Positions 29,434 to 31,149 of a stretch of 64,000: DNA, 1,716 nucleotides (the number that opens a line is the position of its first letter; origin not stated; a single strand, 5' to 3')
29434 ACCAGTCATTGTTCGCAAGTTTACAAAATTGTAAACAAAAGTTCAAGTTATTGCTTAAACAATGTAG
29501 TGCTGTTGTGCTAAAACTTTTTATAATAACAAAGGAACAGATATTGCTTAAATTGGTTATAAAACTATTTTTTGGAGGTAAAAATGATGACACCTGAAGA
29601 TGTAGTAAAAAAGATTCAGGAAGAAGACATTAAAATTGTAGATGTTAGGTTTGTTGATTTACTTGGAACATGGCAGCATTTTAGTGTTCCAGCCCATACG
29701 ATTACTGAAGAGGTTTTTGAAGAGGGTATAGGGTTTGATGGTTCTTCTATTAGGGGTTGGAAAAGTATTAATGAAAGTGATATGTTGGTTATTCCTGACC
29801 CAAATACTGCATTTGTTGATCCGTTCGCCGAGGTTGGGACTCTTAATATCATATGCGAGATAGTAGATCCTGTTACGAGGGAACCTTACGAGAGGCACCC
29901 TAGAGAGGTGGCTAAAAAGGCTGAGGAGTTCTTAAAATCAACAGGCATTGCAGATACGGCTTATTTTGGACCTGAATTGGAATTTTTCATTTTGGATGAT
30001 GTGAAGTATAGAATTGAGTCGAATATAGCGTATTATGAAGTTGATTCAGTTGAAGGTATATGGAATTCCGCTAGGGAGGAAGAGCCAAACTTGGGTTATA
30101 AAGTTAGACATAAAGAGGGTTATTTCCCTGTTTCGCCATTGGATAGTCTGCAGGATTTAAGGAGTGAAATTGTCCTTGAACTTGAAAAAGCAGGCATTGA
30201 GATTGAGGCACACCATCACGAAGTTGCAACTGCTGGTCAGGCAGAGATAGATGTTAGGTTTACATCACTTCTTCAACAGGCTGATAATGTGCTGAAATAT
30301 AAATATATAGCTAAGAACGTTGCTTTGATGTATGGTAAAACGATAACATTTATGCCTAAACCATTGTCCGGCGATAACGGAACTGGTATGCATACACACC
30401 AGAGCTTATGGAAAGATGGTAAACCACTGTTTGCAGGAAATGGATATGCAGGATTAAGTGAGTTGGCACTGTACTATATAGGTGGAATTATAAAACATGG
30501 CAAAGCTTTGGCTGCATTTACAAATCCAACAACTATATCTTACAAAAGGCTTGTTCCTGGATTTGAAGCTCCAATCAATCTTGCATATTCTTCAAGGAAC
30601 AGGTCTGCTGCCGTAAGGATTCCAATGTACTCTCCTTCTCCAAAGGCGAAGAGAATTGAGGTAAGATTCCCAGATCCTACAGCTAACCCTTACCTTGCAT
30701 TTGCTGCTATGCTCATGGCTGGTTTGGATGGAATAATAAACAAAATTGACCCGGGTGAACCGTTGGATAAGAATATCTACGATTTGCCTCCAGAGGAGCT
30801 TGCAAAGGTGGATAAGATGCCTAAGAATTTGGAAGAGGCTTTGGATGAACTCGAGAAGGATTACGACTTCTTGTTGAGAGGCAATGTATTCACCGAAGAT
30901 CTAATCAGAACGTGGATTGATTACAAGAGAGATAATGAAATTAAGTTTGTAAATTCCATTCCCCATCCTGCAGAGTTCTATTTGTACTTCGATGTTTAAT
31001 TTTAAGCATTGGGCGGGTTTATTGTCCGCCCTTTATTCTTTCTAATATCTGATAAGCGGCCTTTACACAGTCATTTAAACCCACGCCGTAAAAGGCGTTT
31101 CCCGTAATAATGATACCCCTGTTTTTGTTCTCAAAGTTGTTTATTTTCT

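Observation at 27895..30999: Complete NifA-type circuit wired to glutamine synthetase instead of nitrogenase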

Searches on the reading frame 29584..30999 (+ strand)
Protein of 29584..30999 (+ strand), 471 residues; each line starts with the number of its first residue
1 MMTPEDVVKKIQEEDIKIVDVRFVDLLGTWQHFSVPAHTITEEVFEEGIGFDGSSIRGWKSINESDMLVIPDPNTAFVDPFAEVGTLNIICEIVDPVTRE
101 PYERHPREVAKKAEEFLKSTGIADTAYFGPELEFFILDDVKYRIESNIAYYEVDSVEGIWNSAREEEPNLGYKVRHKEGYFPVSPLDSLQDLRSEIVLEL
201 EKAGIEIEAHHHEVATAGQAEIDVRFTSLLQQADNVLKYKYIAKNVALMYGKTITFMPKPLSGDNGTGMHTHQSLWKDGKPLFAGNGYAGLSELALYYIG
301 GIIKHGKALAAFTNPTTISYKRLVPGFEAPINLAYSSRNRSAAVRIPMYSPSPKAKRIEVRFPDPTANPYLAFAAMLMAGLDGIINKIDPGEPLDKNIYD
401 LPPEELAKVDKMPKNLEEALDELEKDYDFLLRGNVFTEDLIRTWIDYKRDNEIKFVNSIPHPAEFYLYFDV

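Call 3: search_protein_families(library=pfam, proteins=[window:29584-30999:+])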
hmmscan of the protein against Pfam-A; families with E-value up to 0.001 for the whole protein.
window:29584-30999:+ (471 aa): 2 families
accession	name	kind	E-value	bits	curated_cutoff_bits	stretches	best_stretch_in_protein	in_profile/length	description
PF00120.29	Gln-synt_C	-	1.2e-134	449.2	24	1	104-468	2-344/344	Glutamine synthetase, catalytic domain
PF03951.24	Gln-synt_N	-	1.7e-33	114.5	33.4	1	15-96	1-82/82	Glutamine synthetase, beta-Grasp domain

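Call 4: search_protein_families(library=ncbifam, proteins=[window:29584-30999:+])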
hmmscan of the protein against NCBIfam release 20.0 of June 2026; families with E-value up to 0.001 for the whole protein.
window:29584-30999:+ (471 aa): 5 families
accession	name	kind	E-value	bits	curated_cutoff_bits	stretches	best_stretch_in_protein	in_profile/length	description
TIGR00653.1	GlnA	equivalog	8.8e-207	687.3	429.15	1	5-470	1-462/462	type I glutamate--ammonia ligase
NF007006.0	PRK09469.1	equivalog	8.1e-202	670.9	845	1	2-471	1-469/469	glutamate--ammonia ligase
TIGR03105.1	gln_synth_III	equivalog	1.1e-72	245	469.6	2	193-457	160-423/435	type III glutamate--ammonia ligase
NF045547.1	GGputSyn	equivalog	5.9e-65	219.7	650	2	176-457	151-432/438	gamma-glutamylputrescine synthetase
NF041605.1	gln_syn_GlnII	equivalog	1.7e-10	40.6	500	1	202-373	159-321/333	glutamine synthetase GlnII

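Call 45: find_encoding_contigs(protein=window:29587-30999:+, flank=3000, max_places=4)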
Protein window:29587-30999:+ (470 aa): no gene with exactly this product is on record in the collection.
